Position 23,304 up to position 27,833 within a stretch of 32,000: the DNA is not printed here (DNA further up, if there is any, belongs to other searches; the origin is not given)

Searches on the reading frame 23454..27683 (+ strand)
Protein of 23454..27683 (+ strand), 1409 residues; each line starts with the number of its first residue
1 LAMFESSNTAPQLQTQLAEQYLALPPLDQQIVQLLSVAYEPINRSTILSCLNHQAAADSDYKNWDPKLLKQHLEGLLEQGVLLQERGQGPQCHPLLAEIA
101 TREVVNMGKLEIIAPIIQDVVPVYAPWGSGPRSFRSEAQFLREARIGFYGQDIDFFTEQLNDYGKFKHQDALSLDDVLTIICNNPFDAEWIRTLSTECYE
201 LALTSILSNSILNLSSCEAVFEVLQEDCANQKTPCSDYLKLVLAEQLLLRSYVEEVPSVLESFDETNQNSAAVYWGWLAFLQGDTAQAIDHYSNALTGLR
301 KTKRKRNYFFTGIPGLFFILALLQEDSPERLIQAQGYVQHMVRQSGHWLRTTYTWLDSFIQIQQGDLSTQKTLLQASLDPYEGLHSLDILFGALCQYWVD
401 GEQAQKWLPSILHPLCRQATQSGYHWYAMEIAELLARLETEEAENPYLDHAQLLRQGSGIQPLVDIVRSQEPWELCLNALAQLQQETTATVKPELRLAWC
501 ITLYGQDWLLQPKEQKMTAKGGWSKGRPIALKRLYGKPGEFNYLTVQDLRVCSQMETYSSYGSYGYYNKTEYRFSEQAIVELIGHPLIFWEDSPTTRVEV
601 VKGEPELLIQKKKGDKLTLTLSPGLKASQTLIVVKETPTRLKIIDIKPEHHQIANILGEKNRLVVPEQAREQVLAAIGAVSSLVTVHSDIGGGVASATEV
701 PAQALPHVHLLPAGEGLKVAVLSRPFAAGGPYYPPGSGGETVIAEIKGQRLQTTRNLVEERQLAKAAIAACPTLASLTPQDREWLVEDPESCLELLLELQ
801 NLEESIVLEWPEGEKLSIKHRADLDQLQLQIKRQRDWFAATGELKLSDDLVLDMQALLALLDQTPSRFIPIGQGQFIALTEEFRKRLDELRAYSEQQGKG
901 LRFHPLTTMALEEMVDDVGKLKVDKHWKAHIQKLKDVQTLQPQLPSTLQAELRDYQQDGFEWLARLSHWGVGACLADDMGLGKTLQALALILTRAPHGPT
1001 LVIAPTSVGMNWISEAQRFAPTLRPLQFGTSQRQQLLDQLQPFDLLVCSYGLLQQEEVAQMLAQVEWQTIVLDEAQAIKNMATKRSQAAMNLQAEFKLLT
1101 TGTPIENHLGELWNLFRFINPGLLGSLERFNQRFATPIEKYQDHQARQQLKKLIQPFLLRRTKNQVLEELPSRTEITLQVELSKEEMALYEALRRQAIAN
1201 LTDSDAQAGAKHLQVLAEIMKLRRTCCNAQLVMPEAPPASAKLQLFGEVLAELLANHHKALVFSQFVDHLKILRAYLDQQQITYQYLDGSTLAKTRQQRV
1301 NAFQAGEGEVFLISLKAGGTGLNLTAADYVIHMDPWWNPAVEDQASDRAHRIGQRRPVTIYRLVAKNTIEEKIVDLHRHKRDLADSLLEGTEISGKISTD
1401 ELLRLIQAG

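Call 67: search_protein_families(library=pfam, proteins=[window:23454-27683:+], max_evalue=0.001)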
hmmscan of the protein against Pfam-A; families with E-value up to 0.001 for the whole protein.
window:23454-27683:+ (1409 aa): 3 families
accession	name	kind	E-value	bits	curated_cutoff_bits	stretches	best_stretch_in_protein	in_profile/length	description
PF00176.29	SNF2-rel_dom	-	8.6e-65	219.1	24.9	1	955-1230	1-289/290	SNF2-related domain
PF00271.37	Helicase_C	-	4.1e-25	88.6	23.5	1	1249-1353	5-110/110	Helicase conserved C-terminal domain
PF00270.35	DEAD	-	3.3e-06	27.4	26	1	978-1089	22-140/167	DEAD/DEAH box helicase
